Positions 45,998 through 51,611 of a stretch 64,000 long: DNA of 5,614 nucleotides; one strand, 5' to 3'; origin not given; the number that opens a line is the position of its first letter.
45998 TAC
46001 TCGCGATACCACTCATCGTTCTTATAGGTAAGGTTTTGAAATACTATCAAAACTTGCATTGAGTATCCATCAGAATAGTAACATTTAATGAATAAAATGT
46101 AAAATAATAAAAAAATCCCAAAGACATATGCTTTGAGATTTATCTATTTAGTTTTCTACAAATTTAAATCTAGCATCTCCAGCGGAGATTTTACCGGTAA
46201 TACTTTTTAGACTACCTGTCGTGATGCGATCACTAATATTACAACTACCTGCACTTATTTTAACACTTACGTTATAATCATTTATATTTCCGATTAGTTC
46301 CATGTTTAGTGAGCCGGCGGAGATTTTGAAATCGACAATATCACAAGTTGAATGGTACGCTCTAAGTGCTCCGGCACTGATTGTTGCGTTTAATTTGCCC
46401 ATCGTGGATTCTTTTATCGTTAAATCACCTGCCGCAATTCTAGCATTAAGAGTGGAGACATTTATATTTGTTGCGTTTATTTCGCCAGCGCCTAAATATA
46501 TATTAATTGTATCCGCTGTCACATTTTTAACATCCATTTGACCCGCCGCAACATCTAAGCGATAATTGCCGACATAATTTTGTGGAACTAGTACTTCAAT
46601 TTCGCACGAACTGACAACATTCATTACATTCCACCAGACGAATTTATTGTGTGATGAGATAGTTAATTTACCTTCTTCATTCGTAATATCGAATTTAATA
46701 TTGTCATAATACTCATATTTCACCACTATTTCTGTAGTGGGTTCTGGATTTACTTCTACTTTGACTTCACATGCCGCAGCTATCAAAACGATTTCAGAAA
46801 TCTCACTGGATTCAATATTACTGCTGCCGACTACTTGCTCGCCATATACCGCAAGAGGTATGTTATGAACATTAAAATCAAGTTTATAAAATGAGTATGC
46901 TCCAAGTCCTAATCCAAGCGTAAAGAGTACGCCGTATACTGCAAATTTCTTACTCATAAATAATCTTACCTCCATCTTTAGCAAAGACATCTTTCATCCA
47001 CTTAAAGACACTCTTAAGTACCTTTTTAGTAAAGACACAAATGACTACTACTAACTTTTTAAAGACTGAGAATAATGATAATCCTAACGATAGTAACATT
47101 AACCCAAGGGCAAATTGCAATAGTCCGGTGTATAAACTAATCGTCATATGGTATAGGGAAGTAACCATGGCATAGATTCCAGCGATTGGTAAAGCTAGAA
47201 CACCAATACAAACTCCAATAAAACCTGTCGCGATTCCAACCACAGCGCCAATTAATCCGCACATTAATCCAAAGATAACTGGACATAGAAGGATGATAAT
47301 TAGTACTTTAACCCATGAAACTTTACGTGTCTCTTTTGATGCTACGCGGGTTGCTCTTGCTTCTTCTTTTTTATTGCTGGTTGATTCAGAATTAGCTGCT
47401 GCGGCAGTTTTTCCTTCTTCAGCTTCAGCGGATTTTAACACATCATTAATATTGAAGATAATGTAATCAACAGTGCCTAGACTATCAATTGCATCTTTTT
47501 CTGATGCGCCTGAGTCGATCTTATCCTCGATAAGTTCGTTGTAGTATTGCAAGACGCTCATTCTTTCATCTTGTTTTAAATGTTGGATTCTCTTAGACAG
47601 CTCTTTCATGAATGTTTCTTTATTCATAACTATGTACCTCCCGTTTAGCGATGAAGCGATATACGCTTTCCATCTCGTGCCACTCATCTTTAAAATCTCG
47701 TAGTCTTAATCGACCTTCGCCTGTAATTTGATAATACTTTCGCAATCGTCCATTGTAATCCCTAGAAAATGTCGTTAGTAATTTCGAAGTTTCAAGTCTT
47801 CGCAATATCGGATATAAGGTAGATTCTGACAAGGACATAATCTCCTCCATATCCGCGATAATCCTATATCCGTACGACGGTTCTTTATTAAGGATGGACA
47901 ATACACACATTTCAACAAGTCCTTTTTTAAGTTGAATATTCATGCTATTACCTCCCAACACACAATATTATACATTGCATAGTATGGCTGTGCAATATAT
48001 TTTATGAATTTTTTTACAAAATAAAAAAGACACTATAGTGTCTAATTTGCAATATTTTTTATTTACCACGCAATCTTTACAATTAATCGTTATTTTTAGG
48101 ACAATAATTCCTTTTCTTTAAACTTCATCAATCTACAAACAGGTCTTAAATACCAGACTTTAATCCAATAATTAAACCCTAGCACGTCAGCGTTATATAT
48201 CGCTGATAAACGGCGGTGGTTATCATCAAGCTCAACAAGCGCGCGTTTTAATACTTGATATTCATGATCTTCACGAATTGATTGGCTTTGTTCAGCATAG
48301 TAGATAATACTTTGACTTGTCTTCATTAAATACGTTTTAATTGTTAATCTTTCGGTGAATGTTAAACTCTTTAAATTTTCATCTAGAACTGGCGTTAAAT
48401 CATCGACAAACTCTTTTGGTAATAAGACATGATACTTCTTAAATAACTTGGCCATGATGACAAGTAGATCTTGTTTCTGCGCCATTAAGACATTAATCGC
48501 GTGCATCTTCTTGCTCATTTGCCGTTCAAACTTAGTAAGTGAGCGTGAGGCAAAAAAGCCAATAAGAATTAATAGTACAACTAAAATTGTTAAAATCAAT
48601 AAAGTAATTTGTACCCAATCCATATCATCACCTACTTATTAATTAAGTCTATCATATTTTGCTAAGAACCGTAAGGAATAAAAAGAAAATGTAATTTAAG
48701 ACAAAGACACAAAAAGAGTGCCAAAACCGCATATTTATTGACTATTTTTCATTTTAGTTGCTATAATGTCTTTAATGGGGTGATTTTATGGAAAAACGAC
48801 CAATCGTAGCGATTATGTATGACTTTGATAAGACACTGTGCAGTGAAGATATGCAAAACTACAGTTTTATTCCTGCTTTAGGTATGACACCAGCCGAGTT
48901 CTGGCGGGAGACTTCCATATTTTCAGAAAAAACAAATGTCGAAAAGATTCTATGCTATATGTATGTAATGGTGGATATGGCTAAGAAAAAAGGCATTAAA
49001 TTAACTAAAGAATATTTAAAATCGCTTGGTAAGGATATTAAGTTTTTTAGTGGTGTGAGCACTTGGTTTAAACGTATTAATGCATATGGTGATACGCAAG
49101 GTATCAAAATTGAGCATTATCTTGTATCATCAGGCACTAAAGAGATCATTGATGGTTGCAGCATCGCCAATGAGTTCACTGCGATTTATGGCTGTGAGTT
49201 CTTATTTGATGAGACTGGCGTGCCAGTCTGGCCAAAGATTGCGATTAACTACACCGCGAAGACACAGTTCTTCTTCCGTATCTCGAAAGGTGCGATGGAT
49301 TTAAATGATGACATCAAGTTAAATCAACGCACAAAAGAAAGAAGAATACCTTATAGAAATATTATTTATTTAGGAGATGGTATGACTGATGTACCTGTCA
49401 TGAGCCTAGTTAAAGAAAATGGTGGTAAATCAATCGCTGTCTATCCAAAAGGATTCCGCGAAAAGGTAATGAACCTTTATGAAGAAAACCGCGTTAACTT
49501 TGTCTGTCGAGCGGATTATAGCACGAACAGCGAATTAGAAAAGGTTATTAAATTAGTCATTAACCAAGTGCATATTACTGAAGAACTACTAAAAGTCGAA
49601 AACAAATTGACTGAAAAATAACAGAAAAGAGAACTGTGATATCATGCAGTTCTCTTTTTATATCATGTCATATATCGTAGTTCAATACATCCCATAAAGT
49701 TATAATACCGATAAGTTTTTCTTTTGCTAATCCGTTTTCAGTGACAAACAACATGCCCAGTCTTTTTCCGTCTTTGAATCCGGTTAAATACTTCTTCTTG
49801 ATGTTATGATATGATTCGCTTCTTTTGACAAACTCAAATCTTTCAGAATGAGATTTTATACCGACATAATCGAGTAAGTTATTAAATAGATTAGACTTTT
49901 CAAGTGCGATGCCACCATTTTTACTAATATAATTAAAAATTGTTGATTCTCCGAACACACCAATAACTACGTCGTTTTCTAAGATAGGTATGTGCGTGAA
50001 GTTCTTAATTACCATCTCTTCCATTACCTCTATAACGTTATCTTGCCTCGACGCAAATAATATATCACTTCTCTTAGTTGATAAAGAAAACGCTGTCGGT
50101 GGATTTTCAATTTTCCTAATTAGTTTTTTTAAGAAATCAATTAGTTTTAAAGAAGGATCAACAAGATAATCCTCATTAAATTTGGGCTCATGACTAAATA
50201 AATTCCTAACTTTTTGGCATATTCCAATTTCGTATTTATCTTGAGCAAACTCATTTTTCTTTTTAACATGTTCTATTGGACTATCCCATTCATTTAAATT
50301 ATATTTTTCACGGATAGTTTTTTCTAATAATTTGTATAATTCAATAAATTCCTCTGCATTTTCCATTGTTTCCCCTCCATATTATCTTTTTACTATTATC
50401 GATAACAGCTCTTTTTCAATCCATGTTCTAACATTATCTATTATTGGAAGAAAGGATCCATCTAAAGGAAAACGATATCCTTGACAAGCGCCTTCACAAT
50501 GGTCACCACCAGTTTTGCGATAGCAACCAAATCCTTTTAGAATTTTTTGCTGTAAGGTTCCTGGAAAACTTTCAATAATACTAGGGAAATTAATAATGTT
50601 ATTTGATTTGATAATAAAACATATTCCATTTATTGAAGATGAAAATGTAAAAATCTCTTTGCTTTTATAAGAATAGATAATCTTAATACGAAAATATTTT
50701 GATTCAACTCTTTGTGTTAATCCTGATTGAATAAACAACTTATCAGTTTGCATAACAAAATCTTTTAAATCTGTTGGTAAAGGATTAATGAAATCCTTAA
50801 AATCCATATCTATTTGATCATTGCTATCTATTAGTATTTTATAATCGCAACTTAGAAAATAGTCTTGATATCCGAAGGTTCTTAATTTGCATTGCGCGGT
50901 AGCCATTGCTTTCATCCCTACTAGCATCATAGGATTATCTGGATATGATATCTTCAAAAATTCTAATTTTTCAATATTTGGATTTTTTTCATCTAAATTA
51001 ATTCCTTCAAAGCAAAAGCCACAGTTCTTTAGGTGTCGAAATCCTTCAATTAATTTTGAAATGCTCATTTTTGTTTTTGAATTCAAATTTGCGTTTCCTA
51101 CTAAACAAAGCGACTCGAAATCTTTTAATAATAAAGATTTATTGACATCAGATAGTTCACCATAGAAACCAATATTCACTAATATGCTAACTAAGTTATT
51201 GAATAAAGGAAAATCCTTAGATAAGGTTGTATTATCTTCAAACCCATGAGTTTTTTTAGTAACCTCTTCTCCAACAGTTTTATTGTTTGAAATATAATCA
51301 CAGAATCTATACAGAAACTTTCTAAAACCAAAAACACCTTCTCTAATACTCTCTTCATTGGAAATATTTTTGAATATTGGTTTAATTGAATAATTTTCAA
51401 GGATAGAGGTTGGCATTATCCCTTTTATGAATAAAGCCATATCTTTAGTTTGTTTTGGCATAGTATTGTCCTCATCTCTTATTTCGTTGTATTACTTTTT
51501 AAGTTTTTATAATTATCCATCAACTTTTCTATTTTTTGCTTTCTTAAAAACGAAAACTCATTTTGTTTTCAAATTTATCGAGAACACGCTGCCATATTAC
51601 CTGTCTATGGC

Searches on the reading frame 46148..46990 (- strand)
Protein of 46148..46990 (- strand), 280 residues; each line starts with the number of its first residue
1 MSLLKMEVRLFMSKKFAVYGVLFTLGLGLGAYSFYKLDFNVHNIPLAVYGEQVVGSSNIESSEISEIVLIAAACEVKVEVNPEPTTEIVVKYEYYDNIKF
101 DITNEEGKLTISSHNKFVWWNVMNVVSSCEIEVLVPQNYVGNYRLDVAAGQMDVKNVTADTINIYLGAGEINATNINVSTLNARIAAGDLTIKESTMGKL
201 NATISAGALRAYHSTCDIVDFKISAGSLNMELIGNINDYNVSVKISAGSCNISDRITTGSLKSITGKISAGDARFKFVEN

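Call 10: search_protein_families(library=pfam, proteins=[window:46148-46990:-], max_evalue=0.01)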
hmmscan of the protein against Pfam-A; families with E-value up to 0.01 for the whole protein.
window:46148-46990:- (280 aa): 2 families
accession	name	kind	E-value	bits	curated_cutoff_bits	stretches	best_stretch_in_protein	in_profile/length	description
PF13349.12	DUF4097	-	7.2e-15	55.5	22.9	1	71-253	7-190/247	Toastrack DUF4097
PF10988.14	DUF2807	-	0.00011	22.4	24.2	1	75-227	10-155/181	Putative auto-transporter adhesin, head GIN domain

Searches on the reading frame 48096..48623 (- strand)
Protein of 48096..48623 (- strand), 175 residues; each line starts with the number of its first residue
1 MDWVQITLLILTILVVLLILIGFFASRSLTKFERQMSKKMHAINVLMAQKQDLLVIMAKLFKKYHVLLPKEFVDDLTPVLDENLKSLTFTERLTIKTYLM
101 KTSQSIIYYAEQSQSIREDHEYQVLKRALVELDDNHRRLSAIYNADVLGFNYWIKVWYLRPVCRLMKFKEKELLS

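Call 10: search_protein_families(library=pfam, proteins=[window:48096-48623:-], max_evalue=0.01)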
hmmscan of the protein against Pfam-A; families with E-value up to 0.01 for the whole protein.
window:48096-48623:- (175 aa): 2 families
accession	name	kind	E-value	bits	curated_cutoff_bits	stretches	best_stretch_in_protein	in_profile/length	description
PF04011.17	LemA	-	4.1e-05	23.9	26.2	1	41-174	3-135/149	LemA family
PF22745.1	Nlig-Ia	-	0.0013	19.8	27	1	102-141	14-52/92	DNA ligase-like, N-terminal NAD+-binding domain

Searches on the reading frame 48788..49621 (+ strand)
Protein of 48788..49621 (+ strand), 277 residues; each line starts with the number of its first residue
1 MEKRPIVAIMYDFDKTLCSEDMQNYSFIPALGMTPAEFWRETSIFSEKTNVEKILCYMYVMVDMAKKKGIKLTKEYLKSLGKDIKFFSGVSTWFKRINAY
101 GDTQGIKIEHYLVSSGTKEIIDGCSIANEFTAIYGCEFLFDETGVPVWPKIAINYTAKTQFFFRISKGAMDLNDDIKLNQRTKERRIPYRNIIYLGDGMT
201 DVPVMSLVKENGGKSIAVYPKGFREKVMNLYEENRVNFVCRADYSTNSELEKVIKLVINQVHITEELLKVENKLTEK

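Call 10: search_protein_families(library=pfam, proteins=[window:48788-49621:+], max_evalue=0.01)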
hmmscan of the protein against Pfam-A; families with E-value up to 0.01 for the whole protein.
window:48788-49621:+ (277 aa): 2 families
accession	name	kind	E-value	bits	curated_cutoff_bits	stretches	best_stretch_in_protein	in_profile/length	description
PF12710.13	HAD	-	0.00015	22.7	27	1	9-205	1-188/189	haloacid dehalogenase-like hydrolase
PF06888.18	Put_Phosphatase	-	0.00048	20.1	27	1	9-223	3-200/234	Putative Phosphatase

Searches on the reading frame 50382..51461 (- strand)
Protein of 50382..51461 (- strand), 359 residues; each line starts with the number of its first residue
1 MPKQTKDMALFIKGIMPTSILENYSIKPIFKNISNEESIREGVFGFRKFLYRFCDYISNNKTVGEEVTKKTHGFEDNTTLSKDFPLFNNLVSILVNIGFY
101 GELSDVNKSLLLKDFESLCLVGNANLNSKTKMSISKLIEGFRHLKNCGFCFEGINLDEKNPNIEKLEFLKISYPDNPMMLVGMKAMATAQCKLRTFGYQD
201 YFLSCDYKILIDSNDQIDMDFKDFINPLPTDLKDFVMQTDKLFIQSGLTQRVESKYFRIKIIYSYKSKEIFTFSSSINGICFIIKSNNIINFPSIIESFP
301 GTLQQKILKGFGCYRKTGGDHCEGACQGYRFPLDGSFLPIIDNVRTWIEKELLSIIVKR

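Call 10: search_protein_families(library=pfam, proteins=[window:50382-51461:-], max_evalue=0.01)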
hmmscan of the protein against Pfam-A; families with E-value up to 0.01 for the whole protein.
window:50382-51461:- (359 aa): 0 families

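Call 68: search_protein_families(library=pfam, proteins=[window:50382-51461:-], max_evalue=0.01)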
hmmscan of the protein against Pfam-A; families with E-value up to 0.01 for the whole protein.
window:50382-51461:- (359 aa): 0 families

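Call 81: search_protein_families(library=ncbifam, proteins=[window:50382-51461:-], max_evalue=0.01)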
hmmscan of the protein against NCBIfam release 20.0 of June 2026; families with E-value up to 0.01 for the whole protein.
window:50382-51461:- (359 aa): 0 families
